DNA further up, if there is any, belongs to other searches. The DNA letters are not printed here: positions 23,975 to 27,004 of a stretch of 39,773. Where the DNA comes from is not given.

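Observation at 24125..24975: DegV (fatty-acid-binding fold) domain fused to the C-terminus of a hybrid histidine kinase, with altered ligand-contact motifs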

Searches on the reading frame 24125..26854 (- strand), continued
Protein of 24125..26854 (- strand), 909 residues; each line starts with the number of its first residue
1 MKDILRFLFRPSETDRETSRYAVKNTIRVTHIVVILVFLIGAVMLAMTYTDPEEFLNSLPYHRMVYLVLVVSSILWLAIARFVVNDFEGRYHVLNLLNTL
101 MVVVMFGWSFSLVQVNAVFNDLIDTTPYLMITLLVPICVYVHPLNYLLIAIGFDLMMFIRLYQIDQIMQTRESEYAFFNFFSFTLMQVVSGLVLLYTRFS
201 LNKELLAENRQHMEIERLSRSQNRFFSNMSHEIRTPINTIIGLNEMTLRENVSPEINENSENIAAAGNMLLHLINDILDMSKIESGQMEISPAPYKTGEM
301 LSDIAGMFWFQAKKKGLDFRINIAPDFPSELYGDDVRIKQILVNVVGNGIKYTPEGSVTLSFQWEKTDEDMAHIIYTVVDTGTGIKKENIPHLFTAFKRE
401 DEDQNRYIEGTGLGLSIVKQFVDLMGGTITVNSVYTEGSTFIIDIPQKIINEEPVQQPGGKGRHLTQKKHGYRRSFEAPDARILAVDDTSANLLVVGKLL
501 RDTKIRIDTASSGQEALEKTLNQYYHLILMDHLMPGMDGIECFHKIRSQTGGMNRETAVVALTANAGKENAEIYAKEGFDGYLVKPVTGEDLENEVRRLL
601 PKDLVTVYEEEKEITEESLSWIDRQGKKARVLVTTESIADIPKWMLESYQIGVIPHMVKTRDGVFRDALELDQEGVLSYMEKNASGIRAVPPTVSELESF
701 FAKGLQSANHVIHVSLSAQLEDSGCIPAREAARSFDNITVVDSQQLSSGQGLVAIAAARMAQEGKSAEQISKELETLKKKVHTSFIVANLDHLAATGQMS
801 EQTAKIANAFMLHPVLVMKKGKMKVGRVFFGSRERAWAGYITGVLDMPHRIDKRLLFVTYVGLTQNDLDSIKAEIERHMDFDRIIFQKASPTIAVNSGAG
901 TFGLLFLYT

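Call 33: find_encoding_contigs(protein=P0094, flank=10000, max_places=2)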
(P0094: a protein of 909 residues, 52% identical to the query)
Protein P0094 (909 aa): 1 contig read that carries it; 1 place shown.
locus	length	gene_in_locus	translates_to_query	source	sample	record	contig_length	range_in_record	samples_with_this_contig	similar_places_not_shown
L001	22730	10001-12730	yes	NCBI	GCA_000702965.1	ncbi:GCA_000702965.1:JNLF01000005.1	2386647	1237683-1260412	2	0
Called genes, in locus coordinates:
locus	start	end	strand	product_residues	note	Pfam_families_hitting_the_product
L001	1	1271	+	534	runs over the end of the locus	PF13306:LRR_5, PF19127:Choline_bind_3, PF01473:Choline_bind_1 (weak), PF19127:Choline_bind_3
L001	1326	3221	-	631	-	PF10110:GPDPase_memb, PF03009:GDPD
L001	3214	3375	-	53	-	-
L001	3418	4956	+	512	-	PF13306:LRR_5, PF19127:Choline_bind_3, PF01473:Choline_bind_1 (weak), PF19127:Choline_bind_3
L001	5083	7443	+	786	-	PF00072:Response_reg, PF00990:GGDEF, PF00072:Response_reg, PF01966:HD, PF08668:HDOD (faint), PF13487:HD_5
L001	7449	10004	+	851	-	PF00512:HisKA, PF02518:HATPase_c, PF00072:Response_reg, PF01627:Hpt (weak)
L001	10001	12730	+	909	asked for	PF00512:HisKA, PF02518:HATPase_c, PF00072:Response_reg, PF02645:DegV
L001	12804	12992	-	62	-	-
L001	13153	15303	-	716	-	PF19789:DUF6273, PF19127:Choline_bind_3, PF01473:Choline_bind_1, PF19127:Choline_bind_3, PF19127:Choline_bind_3, PF19127:Choline_bind_3, PF19127:Choline_bind_3, PF01473:Choline_bind_1, +4 more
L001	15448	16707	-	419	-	PF01613:Flavin_Reduct, PF23458:DUF7130 (faint), PF21349:RUBY_RBDX, PF00210:Ferritin (weak), PF02915:Rubrerythrin, PF21349:RUBY_RBDX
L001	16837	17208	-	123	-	-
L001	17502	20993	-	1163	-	PF00005:ABC_tran, PF13304:AAA_21 (faint), PF02687:FtsX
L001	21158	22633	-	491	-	-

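Call 34: find_encoding_contigs(protein=P0004, flank=10000, max_places=2)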
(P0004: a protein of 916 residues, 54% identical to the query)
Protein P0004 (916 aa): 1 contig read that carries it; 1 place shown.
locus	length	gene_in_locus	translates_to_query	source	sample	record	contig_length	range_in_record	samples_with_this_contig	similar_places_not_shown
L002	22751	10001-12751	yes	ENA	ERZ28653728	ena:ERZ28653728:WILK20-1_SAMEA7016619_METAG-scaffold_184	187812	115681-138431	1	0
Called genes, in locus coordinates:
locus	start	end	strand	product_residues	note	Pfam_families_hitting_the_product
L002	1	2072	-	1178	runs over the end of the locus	-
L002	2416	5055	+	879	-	PF02743:dCache_1, PF22673:MCP-like_PDC_1, PF00512:HisKA, PF02518:HATPase_c, PF00072:Response_reg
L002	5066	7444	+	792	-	PF00072:Response_reg, PF00990:GGDEF, PF00072:Response_reg, PF13487:HD_5, PF01966:HD, PF08668:HDOD (weak)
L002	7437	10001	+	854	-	PF00512:HisKA, PF02518:HATPase_c, PF00072:Response_reg, PF01627:Hpt (weak)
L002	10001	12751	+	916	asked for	PF00512:HisKA, PF02518:HATPase_c, PF00072:Response_reg, PF02645:DegV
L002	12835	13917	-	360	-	PF00437:T2SSE, PF25199:nSTAND_NTPase5 (faint), PF13245:AAA_19 (weak), PF13604:AAA_30 (faint)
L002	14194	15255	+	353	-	PF01522:Polysacc_deac_1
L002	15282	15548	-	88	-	PF05402:PqqD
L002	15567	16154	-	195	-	-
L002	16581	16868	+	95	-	PF01250:Ribosomal_S6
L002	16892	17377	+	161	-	PF00436:SSB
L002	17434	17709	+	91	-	PF01084:Ribosomal_S18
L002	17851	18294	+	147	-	PF01281:Ribosomal_L9_N, PF03948:Ribosomal_L9_C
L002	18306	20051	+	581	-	-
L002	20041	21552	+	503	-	PF01171:ATP_bind_3, PF09179:TilS (faint), PF11734:TilS_C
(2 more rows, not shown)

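Call 37: find_encoding_contigs(protein=window:24125-26854:-, flank=10000, max_places=3)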
Protein window:24125-26854:- (909 aa): no gene with exactly this product is on record in the collection.

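Call 38: find_encoding_contigs(protein=P0002, flank=10000, max_places=2)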
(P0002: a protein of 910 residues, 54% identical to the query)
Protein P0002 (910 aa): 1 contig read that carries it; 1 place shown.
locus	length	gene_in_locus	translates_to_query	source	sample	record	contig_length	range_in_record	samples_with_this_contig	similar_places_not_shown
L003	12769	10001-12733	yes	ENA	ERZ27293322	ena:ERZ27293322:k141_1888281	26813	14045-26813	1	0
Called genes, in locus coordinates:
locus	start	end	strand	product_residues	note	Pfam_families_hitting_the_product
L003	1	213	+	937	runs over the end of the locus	PF01915:Glyco_hydro_3_C, PF14310:Fn3-like, PF00933:Glyco_hydro_3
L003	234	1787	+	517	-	PF00135:COesterase, PF20434:BD-FAE, PF07859:Abhydrolase_3 (faint)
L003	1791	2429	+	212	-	-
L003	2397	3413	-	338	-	-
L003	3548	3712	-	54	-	-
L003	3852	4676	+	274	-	PF00190:Cupin_1 (weak), PF02311:AraC_binding, PF07883:Cupin_2, PF00165:HTH_AraC, PF12833:HTH_18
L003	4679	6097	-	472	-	PF01554:MatE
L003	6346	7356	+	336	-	PF00072:Response_reg, PF08668:HDOD (weak), PF13487:HD_5, PF01966:HD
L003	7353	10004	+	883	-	PF00512:HisKA, PF02518:HATPase_c, PF00072:Response_reg, PF01627:Hpt (weak)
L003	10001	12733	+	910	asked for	PF00512:HisKA, PF02518:HATPase_c, PF00072:Response_reg, PF02645:DegV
